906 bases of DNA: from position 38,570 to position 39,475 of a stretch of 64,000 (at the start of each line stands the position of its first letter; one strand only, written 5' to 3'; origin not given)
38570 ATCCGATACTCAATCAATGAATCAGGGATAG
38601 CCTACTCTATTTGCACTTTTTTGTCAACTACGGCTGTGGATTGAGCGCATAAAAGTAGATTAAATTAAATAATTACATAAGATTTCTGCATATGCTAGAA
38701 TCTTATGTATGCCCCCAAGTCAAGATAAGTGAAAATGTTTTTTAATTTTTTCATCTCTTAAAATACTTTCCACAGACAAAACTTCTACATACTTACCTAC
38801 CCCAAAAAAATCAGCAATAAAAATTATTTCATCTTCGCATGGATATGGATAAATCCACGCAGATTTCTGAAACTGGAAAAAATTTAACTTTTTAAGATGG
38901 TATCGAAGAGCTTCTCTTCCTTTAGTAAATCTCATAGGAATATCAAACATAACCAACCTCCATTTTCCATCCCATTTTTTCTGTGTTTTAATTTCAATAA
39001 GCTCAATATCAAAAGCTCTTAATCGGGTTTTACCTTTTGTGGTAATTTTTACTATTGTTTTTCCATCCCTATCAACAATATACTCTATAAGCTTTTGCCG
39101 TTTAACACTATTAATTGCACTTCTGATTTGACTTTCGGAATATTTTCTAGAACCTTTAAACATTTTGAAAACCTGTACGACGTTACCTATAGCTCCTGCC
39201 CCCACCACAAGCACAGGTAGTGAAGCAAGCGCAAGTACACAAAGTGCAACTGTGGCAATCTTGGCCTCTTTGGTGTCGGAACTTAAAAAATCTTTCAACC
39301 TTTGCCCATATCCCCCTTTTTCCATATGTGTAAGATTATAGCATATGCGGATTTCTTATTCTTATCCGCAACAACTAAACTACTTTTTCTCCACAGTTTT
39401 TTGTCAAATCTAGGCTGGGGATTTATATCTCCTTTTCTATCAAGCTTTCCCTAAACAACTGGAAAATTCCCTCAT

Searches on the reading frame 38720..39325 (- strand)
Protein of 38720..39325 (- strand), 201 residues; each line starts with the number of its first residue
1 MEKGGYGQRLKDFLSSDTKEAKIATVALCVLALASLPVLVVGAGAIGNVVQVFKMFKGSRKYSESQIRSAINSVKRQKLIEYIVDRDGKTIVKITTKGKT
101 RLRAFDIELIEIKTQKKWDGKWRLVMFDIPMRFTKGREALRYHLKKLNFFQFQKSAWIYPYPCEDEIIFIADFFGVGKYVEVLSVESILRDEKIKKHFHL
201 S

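Call 8: search_protein_families(library=pfam, proteins=[window:38720-39325:-], max_evalue=1)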
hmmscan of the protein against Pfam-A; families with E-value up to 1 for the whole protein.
window:38720-39325:- (201 aa): 3 families
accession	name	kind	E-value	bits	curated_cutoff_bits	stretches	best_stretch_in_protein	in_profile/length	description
PF20803.2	PaaX_M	-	1.8e-19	70.1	24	1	116-189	2-75/83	PaaX protein central Cas2-like domain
PF08461.16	HTH_12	-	0.13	12.7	21.4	0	136-148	31-43/66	Ribonuclease R winged-helix domain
PF13601.12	HTH_34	-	0.26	11.9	27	0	57-102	21-69/80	Winged helix DNA-binding domain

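Call 9: search_protein_families(library=ncbifam, proteins=[window:38720-39325:-], max_evalue=1)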
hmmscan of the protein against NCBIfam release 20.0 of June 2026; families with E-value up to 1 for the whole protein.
window:38720-39325:- (201 aa): 3 families
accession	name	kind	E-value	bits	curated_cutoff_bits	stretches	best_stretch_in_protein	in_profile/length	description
TIGR02277.1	PaaX_trns_reg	equivalog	7.8e-05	22.4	264.55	1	46-167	20-133/279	phenylacetic acid degradation operon negative regulatory protein PaaX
TIGR02998.1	RraA_entero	equivalog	0.0015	18.6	241.25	1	49-120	19-89/161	ribonuclease E activity regulator RraA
TIGR01573.1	cas2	equivalog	0.022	15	24.5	1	122-157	2-38/96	CRISPR-associated endonuclease Cas2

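Call 13: search_solved_structures(query=window:38720-39325:-, max_evalue=1, show_alignments=2)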
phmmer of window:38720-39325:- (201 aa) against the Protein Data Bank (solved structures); distinct sequences matched with E-value up to 1: 1.
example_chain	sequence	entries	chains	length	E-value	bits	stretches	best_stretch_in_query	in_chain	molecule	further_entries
3ctk_A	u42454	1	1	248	0.95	12.4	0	82-128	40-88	rRNA N-glycosidase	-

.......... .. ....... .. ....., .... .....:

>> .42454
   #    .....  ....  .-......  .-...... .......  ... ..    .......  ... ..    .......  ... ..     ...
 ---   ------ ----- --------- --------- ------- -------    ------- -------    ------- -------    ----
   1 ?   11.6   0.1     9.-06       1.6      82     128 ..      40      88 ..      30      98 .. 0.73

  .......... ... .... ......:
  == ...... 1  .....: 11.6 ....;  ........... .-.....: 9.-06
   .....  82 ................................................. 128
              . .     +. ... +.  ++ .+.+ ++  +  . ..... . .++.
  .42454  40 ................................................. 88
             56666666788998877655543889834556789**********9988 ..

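Call 14: find_homologous_proteins(query=A1, max_evalue=0.001)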
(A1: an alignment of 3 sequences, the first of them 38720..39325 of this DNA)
Query A1 (3 sequences) (201 aa, profile of the alignment): 1656 proteins with E <= 0.001 among 7502 candidates; the best 120 are listed.
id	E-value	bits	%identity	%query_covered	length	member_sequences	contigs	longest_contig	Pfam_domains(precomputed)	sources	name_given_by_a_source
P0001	5.4e-78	279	25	63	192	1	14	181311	PF20803.3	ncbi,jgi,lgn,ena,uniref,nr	ncbi:hypothetical protein A3A95_01970 [Candidatus Nomurabacteria bacterium RIFCSPLOWO2_01_FULL_39_18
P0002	1.7e-72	261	100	100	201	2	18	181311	PF20803.3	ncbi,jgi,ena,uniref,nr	ncbi:hypothetical protein A3A95_01875 [Candidatus Nomurabacteria bacterium RIFCSPLOWO2_01_FULL_39_18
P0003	6.4e-70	252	99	96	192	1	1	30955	PF20803.3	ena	-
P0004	6.3e-63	230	34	56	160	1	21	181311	PF20803.3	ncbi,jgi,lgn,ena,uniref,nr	ncbi:hypothetical protein A3A95_02000 [Candidatus Nomurabacteria bacterium RIFCSPLOWO2_01_FULL_39_18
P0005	1.6e-60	222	84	99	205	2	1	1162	PF20803.3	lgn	-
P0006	6.3e-60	220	81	100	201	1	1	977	PF20803.3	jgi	jgi:DNA-binding transcriptional regulator PaaX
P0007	2.1e-59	218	80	97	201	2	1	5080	PF20803.3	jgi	-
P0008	2.2e-59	218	80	99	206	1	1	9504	PF20803.3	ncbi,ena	-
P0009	2.5e-59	218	80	98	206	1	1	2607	PF20803.3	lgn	-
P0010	5.4e-59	217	80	100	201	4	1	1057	PF20803.3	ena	-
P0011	1.1e-58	216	81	99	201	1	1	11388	PF20803.3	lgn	-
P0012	1.3e-58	216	78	100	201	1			PF20803.3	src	-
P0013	1.6e-58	215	83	100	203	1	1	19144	PF20803.3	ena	-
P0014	1.8e-58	215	79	99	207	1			PF20803.3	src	-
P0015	2.1e-58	215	83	100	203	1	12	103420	PF20803.3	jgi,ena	-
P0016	2.8e-58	214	80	100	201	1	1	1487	PF20803.3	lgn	-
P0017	5.5e-58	214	79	96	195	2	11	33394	PF20803.3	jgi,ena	-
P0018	5.7e-58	213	81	96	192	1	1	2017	PF20803.3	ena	-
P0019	5.9e-58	213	82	100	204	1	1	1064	PF20803.3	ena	-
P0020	8.5e-58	213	29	69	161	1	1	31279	PF20803.3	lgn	-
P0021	1.0e-57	213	78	99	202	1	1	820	PF20803.3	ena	-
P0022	1.6e-57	212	33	56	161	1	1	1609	PF20803.3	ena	-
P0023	1.8e-57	212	34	61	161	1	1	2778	PF20803.3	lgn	-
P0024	2.2e-57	212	81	98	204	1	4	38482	PF20803.3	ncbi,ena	-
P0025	2.2e-57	212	80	100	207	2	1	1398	PF20803.3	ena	-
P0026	2.4e-57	211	79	99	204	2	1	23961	PF20803.3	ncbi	ncbi:MAG: hypothetical protein WCI76_00475 [bacterium]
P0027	2.8e-57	211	79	97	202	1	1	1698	PF20803.3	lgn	-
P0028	3.1e-57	211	80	100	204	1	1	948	PF20803.3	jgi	jgi:DNA-binding transcriptional regulator PaaX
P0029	3.7e-57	211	81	100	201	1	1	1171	PF20803.3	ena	-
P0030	6.0e-57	210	33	56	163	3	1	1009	PF20803.3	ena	-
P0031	6.9e-57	210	81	100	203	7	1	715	PF20803.3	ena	-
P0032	9.5e-57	210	79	97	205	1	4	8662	PF20803.3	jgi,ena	-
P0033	1.7e-56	209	79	100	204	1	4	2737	PF20803.3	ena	-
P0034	2.2e-56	208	80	98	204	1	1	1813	PF20803.3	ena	-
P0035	2.3e-56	208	80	98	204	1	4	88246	PF20803.3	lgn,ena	-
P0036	2.4e-56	208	81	98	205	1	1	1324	PF20803.3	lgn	-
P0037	2.5e-56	208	78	99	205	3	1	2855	PF20803.3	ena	-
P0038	2.7e-56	208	36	53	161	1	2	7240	PF20803.3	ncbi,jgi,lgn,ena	-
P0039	3.0e-56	208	81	100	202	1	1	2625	PF20803.3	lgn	-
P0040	3.3e-56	208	77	100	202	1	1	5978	PF20803.3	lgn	-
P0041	3.7e-56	208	78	99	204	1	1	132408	PF20803.3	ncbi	-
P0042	4.6e-56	207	34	60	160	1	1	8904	PF20803.3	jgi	jgi:DNA-binding transcriptional regulator PaaX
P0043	6.3e-56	207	78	99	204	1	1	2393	PF20803.3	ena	-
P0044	7.3e-56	207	78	100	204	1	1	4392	PF20803.3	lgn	-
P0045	7.9e-56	207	79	98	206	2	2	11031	PF20803.3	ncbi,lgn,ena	-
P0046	8.1e-56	206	79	100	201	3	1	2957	PF20803.3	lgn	-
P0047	8.5e-56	206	77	100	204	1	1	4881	PF20803.3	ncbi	-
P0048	8.6e-56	206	28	71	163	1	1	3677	PF20803.3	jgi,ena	-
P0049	1.1e-55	206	78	98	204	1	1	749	PF20803.3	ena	-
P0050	2.0e-55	205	35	54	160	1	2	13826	PF20803.3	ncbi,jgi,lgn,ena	-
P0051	2.1e-55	205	77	100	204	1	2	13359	PF20803.3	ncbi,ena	-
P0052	2.3e-55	205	34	54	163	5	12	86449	PF20803.3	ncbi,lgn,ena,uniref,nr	ncbi:hypothetical protein A3C67_00760 [Candidatus Nomurabacteria bacterium RIFCSPHIGHO2_02_FULL_42_1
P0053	2.4e-55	205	79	100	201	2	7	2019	PF20803.3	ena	-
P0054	2.4e-55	205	79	100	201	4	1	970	PF20803.3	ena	-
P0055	2.6e-55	205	80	99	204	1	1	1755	PF20803.3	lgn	-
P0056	3.0e-55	205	76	100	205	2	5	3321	PF20803.3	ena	-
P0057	3.0e-55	205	79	97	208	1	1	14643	PF20803.3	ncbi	-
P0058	3.3e-55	204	76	100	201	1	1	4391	PF20803.3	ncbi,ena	-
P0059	4.1e-55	204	79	99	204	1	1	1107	PF20803.3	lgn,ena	-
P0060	4.4e-55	204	27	77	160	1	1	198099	PF20803.3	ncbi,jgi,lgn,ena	ncbi:MAG: CRISPR-associated endonuclease Cas2 [Candidatus Paceibacterota bacterium]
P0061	4.5e-55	204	80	100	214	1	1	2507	PF20803.3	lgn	-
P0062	5.5e-55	204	76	100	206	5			PF20803.3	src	-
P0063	6.4e-55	204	77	100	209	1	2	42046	PF20803.3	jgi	-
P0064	6.6e-55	204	78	100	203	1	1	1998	PF20803.3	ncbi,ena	ncbi:MAG: hypothetical protein AAB815_01100 [Patescibacteria group bacterium]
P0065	7.1e-55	203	78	100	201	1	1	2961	PF20803.3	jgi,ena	-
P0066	8.1e-55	203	77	100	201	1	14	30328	PF20803.3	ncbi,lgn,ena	ncbi:MAG: hypothetical protein AAB933_01780 [Patescibacteria group bacterium]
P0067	1.1e-54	203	77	100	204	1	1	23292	PF20803.3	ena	-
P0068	1.2e-54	203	34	54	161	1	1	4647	PF20803.3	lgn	-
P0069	1.2e-54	203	78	100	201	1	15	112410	PF20803.3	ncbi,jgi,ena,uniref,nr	ncbi:hypothetical protein A2738_02430 [Candidatus Nomurabacteria bacterium RIFCSPHIGHO2_01_FULL_42_1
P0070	1.3e-54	203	78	99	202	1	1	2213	PF20803.3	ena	-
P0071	1.3e-54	203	75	100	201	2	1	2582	PF20803.3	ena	-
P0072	1.5e-54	202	79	100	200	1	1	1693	PF20803.3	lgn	-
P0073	1.5e-54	202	74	98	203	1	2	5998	PF20803.3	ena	-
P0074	2.1e-54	202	33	51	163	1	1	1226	PF20803.3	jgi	jgi:hypothetical protein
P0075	2.3e-54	202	75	99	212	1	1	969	PF20803.3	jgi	jgi:DNA-binding transcriptional regulator PaaX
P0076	2.3e-54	202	26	70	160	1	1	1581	PF20803.3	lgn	-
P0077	2.5e-54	202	79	100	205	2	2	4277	PF20803.3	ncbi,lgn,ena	-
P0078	2.7e-54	201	78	97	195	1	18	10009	PF20803.3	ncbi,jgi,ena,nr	ncbi:MAG: Transcriptional regulator, PaaX family [Parcubacteria group bacterium GW2011_GWB1_41_5]|nr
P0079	2.8e-54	201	76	100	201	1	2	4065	PF20803.3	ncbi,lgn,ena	-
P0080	2.9e-54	201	32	56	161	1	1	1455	PF20803.3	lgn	-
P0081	2.9e-54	201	32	56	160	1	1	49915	PF20803.3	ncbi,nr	ncbi:MAG: hypothetical protein Q8O46_03435 [bacterium]|nr:hypothetical protein [bacterium]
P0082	3.3e-54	201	76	98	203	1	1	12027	PF20803.3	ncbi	-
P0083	3.7e-54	201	78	99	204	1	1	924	PF20803.3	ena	-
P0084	3.8e-54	201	78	100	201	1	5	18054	PF20803.3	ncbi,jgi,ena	-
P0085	4.7e-54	201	36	51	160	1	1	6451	PF20803.3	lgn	-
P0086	5.1e-54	201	78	100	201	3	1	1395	PF20803.3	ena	-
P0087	5.4e-54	201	77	97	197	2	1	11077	PF20803.3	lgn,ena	-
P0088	5.4e-54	201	77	100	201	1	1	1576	PF20803.3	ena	-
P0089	5.6e-54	200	79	98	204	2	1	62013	PF20803.3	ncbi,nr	ncbi:MAG: hypothetical protein Q8O46_04070 [bacterium]|nr:hypothetical protein [bacterium]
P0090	6.1e-54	200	33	54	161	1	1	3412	PF20803.3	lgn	-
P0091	6.4e-54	200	75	100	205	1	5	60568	PF20803.3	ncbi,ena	-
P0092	7.1e-54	200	28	70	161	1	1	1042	PF20803.3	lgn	-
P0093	7.4e-54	200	77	100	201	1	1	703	PF20803.3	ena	-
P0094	8.3e-54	200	78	99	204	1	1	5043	PF20803.3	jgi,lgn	jgi:DNA-binding transcriptional regulator PaaX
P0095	1.8e-53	199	78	100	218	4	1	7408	PF20803.3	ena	-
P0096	1.8e-53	199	32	54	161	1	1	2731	PF20803.3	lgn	-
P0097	1.8e-53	199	78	100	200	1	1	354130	PF20803.3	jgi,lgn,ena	-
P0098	2.2e-53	199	78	97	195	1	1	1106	PF20803.3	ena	-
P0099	2.6e-53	198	79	97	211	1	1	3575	PF20803.3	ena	-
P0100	2.8e-53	198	32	69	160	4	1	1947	PF20803.3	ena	-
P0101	3.0e-53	198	75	100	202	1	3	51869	PF20803.3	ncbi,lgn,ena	-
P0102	3.3e-53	198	76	100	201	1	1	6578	PF20803.3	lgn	-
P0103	4.1e-53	198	32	63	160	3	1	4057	PF20803.3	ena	-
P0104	5.7e-53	197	77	100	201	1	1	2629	PF20803.3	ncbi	-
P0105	6.1e-53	197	33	61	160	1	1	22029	PF20803.3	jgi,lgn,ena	-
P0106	6.4e-53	197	76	100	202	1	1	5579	PF20803.3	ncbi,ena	-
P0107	7.2e-53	197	77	98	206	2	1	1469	PF20803.3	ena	-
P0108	8.1e-53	197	74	99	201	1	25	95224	PF20803.3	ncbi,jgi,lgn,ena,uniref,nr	ncbi:hypothetical protein A3D42_01305 [Candidatus Nomurabacteria bacterium RIFCSPHIGHO2_02_FULL_41_1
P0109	8.3e-53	197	78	100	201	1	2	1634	PF20803.3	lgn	-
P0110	1.1e-52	196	72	100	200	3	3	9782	PF20803.3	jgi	-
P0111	1.2e-52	196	28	70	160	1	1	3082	PF20803.3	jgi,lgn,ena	-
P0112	1.2e-52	196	74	100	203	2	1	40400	PF20803.3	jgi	-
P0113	1.7e-52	196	77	99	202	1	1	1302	PF20803.3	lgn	-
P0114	1.8e-52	196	77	99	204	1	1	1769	PF20803.3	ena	-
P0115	1.9e-52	195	32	54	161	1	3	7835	PF20803.3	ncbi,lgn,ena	ncbi:MAG: CRISPR-associated endonuclease Cas2 [bacterium]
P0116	2.2e-52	195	31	54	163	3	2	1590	PF20803.3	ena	-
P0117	2.2e-52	195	34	54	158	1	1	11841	PF20803.3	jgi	jgi:hypothetical protein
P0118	2.5e-52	195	29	69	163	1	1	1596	PF20803.3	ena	-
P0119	2.6e-52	195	75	100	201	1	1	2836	PF20803.3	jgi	-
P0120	2.7e-52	195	76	98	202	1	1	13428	PF20803.3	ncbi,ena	-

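Call 17: find_related_loci(query=A2, collection=genome_contigs, flank=10000)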
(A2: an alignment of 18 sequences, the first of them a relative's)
Query A2 (192 aa) in genome_contigs; peptide patterns used: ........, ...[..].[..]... (x = any residue, [..] = any of these).
126 stretches matched a pattern; 78 encode a relative of the query (tblastn E <= 1e-3); 77 distinct loci.
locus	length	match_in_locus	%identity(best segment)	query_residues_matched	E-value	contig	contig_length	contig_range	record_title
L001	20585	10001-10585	67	1-192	3e-81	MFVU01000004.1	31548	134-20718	MAG: Candidatus Nomurabacteria bacterium RIFCSPLOWO2_12_FULL_44_11 rifcsplowo2_12_scaffold_12704, whole genome shotgun s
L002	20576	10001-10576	66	1-189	2e-80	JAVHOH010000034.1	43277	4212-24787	MAG: Candidatus Paceibacterota bacterium isolate WB02no19_35_22 NODE_211_length_43277_cov_13.895308, whole genome shotgu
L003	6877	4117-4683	66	1-189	3e-80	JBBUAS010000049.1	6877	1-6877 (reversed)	MAG: Patescibacteria group bacterium isolate H43-bin109_1 H43_bin109_1_000000000049, whole genome shotgun sequence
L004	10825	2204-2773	64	1-189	4e-75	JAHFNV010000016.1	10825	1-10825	MAG: Candidatus Nomurabacteria bacterium isolate nzgw489 NODE_11310_length_10826_cov_7.713125, whole genome shotgun sequ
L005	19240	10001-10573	64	1-189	5e-75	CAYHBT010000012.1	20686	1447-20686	MAG TPA_asm: uncultured Candidatus Saccharibacteria bacterium isolate ERP119702_co2_98 genome assembly, contig: NODE_134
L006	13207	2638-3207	59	1-189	3e-73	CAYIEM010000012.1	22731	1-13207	MAG TPA_asm: uncultured Candidatus Saccharibacteria bacterium isolate ERP119705_co1_285 genome assembly, contig: NODE_23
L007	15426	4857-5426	61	1-189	2e-72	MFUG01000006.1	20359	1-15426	MAG: Candidatus Nomurabacteria bacterium RIFCSPHIGHO2_02_FULL_42_19 rifcsphigho2_02_scaffold_18137, whole genome shotgun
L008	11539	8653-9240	60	1-192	1e-72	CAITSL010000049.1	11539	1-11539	uncultured bacterium isolate AlinenSediments_bin-3871 genome assembly, contig: bin-3871:49/56, whole genome shotgun sequ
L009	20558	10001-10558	62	1-192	4e-72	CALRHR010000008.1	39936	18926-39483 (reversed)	MAG: Candidatus Nomurabacteria bacterium isolate TrH-25oct19-200 genome assembly, contig: TrH-25oct19-C1644, whole genom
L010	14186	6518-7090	60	1-189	7e-72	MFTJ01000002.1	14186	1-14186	MAG: Candidatus Nomurabacteria bacterium RIFCSPHIGHO2_01_FULL_39_10 rifcsphigho2_01_scaffold_10200, whole genome shotgun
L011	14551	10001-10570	61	1-188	3e-71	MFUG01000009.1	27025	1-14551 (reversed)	MAG: Candidatus Nomurabacteria bacterium RIFCSPHIGHO2_02_FULL_42_19 rifcsphigho2_02_scaffold_2446, whole genome shotgun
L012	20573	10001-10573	61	1-189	1e-70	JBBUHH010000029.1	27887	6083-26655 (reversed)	MAG: Patescibacteria group bacterium isolate H52-bin032_1 H52_bin032_1_000000000029, whole genome shotgun sequence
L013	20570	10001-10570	60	1-189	5e-70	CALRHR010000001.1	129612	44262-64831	MAG: Candidatus Nomurabacteria bacterium isolate TrH-25oct19-200 genome assembly, contig: TrH-25oct19-C99, whole genome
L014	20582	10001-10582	60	1-192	7e-70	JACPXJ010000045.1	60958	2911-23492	MAG: Candidatus Nomurabacteria bacterium isolate NC_groundwater_834_Pr1_B-0.1um_42_21 Montesol18_Bp1_scaffold_1656231, w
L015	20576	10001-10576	58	1-189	4e-70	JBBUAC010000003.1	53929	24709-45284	MAG: Patescibacteria group bacterium isolate H52-bin012_1 H52_bin012_1_000000000003, whole genome shotgun sequence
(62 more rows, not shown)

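Call 37: predict_structure(alignment_id=A2)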
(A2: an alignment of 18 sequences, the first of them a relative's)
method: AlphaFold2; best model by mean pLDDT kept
length: 192 residues; sequences in the alignment: 18
mean_pLDDT: 77.5   pTM: 0.46
mean pLDDT of the five models: 77.5, 72.2, 69.9, 67.2, 65.0
residues with pLDDT >= 90: 26; 70-90: 124; 50-70: 36; < 50: 6
segments of 3 or more residues with pLDDT < 50: 1-3
pLDDT, mean of each block of 10 residues (from residue 1): 52 54 69 70 76 78 78 81 78 74 71 88 89 91 90 90 86 89 75 48
secondary structure, 60 per line:
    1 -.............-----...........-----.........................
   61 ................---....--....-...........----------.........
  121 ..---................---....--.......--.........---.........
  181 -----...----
elements in order: H2-14 H20-30 H36-76 E80-83 E86-89 H91-101 E112-122 H126-141 E145-148 E151-157 H160-168 E175-180 E186-188

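Call 39: fold_search(model_id=the predicted structure, library=pdb)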
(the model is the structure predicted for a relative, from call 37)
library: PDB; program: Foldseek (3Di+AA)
matches with E <= 10: 430; with E <= 0.001: 0
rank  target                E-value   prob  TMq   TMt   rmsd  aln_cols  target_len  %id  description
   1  3kfw                  4.7e-02  0.91  0.25  0.21   8.4       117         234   15  Uncharacterized protein Rv0674 from Mycobacterium tuberculosis (released 2009-12-01)
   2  6jhz_A                8.7e-02  0.97  0.24  0.47   5.5        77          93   23  Crystal structure of cas2 (released 2020-03-25)
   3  8ia4_A                9.3e-02  0.97  0.23  0.45   5.8        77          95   23  Crystal structure of Cas2 in complex with AcrVA5-peptide (released 2023-03-22)
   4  8d3l_E                9.9e-02  0.92  0.25  0.44   4.5        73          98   29  Type I-C Cas4-Cas1-Cas2 complex bound to a PAM/PAM prespacer (released 2022-11-02)
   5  8ia4_B                1.1e-01  0.93  0.23  0.45   6.0        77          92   23  Crystal structure of Cas2 in complex with AcrVA5-peptide (released 2023-03-22)
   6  5zyf_C                1.5e-01  0.85  0.25  0.50   5.6        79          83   16  Crystal structure of Streptococcus pyogenes type II-A Cas2 (released 2018-08-15)
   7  5vvj_F                1.5e-01  0.54  0.22  0.37   5.9        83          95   12  Cas1-Cas2 bound to half-site intermediate (released 2017-08-02)
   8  5xvo_F                1.7e-01  0.92  0.25  0.44   5.9        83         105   13  E. fae Cas1-Cas2/prespacer/target ternary complex revealing DNA sampling and half-integration states (released 2017-10-04)
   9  5xvp_E                1.8e-01  0.90  0.25  0.45   6.0        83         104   14  E. fae Cas1-Cas2/prespacer/target ternary complex revealing the fully integrated states (released 2017-10-04)
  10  8a39_AP1              1.8e-01  0.63  0.26  0.17   9.4       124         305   11  Crystal Structure of PaaX from Escherichia coli W (released 2023-07-05)
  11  5dlj_E                1.8e-01  0.54  0.23  0.42   5.8        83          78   12  Crystal Structure of Cas-DNA-N1 complex (released 2015-11-11)
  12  5zyf_F                2.0e-01  0.87  0.25  0.52   4.6        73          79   18  Crystal structure of Streptococcus pyogenes type II-A Cas2 (released 2018-08-15)
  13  7mid_D                2.0e-01  0.69  0.24  0.44   7.7        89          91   21  Sub-complex of Cas4-Cas1-Cas2 bound PAM containing DNA (released 2021-11-17)
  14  7mi4_E                2.0e-01  0.69  0.24  0.43   7.7        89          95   21  Symmetrical PAM-PAM prespacer bound Cas4/Cas1/Cas2 complex (released 2021-11-17)
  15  4qr0_B                2.0e-01  0.60  0.23  0.44   4.8        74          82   27  Crystal structure of Streptococcus pyogenes Cas2 at pH 5.6 (released 2014-11-26)
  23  2ivy                  2.5e-01  0.92  0.26  0.53   3.5        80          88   25  Crystal structure of hypothetical protein sso1404 from Sulfolobus solfataricus P2 (released 2006-06-28)
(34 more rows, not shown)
